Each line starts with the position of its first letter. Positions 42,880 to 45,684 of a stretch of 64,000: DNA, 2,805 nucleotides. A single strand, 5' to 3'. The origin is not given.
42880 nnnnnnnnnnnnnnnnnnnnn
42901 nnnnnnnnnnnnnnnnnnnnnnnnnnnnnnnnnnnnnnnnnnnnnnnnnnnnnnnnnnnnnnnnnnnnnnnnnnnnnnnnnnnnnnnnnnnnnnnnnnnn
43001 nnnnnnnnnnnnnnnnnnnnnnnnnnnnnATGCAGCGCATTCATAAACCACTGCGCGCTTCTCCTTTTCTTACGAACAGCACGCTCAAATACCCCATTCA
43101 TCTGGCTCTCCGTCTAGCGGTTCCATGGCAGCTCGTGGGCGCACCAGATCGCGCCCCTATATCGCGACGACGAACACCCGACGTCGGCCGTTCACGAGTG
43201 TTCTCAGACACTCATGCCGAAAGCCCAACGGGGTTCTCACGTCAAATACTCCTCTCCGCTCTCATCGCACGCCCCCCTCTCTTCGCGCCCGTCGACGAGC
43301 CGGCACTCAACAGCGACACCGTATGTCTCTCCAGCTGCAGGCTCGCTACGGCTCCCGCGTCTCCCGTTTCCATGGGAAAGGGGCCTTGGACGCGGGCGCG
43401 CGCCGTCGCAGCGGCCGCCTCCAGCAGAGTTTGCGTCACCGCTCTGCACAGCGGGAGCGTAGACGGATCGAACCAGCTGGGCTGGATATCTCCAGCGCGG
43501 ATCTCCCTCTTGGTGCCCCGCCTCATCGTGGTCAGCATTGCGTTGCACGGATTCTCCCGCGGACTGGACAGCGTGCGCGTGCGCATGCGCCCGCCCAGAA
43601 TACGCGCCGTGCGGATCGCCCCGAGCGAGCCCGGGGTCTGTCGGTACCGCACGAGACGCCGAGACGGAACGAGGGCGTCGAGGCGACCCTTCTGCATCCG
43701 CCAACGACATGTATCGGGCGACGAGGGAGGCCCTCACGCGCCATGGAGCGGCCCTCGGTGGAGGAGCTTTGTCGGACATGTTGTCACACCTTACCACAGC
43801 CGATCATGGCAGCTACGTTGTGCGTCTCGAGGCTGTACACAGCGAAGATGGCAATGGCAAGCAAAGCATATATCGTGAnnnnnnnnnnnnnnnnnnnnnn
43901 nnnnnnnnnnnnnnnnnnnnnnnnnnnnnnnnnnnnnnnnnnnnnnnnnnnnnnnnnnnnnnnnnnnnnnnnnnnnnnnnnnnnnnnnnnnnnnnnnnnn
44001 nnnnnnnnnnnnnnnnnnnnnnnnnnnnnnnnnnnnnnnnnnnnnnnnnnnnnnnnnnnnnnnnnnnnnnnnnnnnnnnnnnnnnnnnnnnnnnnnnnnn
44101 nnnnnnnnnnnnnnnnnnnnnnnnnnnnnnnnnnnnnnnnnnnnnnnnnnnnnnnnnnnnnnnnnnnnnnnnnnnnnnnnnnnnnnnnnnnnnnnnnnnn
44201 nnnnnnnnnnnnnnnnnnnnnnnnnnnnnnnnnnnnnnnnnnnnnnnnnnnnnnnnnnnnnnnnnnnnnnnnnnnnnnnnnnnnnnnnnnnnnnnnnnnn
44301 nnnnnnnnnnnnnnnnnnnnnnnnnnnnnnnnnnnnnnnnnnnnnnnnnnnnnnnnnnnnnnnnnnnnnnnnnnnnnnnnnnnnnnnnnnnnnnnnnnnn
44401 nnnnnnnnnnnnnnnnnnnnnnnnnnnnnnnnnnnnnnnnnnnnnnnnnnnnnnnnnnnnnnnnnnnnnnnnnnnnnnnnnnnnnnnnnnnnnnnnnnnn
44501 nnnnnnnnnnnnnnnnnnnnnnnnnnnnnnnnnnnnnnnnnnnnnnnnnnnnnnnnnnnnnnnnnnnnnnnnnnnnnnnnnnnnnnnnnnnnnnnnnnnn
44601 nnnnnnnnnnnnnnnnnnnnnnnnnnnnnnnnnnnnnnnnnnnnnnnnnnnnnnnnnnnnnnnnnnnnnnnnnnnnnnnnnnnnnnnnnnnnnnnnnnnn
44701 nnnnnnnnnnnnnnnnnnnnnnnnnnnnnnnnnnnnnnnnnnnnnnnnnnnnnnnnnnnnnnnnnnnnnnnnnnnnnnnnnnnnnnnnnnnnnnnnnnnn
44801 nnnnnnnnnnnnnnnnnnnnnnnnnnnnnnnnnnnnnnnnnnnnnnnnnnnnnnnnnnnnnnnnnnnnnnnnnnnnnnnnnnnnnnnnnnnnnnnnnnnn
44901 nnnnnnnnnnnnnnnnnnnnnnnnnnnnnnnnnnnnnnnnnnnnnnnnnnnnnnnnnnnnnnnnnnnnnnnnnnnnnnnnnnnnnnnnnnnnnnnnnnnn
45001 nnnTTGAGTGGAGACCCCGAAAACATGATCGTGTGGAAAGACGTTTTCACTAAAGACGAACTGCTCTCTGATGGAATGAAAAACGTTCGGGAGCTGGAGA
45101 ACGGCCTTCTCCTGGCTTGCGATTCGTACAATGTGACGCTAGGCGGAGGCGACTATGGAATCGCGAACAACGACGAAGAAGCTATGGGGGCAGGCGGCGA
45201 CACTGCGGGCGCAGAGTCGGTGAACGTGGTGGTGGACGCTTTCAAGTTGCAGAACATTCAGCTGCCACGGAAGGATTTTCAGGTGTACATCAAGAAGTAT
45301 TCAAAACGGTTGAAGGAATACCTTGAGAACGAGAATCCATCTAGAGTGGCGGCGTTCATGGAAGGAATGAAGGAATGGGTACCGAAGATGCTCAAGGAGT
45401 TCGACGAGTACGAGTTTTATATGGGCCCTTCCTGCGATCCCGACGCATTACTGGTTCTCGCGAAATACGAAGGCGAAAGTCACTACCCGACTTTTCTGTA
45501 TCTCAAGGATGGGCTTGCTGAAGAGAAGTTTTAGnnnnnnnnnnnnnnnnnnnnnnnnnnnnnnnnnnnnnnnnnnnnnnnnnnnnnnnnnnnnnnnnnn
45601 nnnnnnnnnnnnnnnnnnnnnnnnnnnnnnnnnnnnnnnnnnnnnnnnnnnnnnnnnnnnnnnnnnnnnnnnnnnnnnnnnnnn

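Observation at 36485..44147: A 1.27 kb direct repeat brackets a 5.1 kb segment carrying the CTD-phosphatase and SPO11/TopoVI-A genes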

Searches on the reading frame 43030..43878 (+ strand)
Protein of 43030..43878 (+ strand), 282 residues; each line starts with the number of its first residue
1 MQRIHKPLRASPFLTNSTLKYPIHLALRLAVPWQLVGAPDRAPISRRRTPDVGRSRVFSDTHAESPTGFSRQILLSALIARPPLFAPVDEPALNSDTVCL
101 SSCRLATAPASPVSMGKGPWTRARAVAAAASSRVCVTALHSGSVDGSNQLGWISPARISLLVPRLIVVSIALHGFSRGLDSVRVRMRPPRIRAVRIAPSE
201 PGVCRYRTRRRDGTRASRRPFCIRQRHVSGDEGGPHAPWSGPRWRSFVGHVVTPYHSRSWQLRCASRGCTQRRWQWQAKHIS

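Call 33: search_protein_families(library=pfam, proteins=[window:43030-43878:+], max_evalue=1)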
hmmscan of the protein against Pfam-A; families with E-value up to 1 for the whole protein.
window:43030-43878:+ (282 aa): 0 families

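Call 36: find_homologous_proteins(query=window:43030-43878:+, max_evalue=0.001)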
Query window:43030-43878:+ (282 aa): 1 proteins with E <= 0.001 among 7001 candidates.
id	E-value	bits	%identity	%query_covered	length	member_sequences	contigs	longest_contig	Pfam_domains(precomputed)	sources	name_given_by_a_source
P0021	4.5e-185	632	100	100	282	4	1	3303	-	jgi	-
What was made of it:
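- Tried and rejected: a word-indexed homology search with the 282-aa ORF, which found only itself (call 36)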

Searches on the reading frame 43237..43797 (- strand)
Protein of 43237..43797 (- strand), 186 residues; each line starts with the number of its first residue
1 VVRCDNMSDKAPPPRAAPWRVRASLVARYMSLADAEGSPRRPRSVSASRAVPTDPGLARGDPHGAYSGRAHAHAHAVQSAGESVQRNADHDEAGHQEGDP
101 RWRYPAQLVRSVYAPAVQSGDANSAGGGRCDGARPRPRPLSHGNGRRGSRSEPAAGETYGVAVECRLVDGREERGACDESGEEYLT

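Call 56: search_protein_families(library=pfam, proteins=[window:43237-43797:-], max_evalue=1)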
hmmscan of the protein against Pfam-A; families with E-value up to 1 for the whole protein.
window:43237-43797:- (186 aa): 0 families

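Call 89: search_protein_representatives(protein=window:43237-43797:-)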
Query: 186 residues. Proteins with E-value up to 0.001 (for the whole library): 6; up to 1e-10: 1; up to 1e-30: 1. The best 6 are listed.
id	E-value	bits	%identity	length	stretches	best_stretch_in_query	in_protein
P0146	2.6e-112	389.5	100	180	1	7-186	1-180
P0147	4.0e-06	43.2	34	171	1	2-111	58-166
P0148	5.0e-05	39.6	41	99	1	105-181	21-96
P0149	1.7e-04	37.9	36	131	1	11-98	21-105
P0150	3.4e-04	36.9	46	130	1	5-63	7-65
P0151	6.1e-04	36.1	30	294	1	2-186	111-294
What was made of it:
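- the 282-aa and 186-aa ORFs have no homologs except themselves and other E copies (calls 36, 89)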

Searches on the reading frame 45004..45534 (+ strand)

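Call 7: search_protein_families(library=pfam, proteins=[window:45004-45534:+], max_evalue=0.01)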
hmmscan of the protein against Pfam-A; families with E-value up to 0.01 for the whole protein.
window:45004-45534:+ (176 aa): 1 family
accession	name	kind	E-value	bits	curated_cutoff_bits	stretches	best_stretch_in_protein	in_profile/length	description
PF00838.24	TCTP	-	4.9e-44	150.9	24.3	1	8-171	1-163/164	Translationally controlled tumour protein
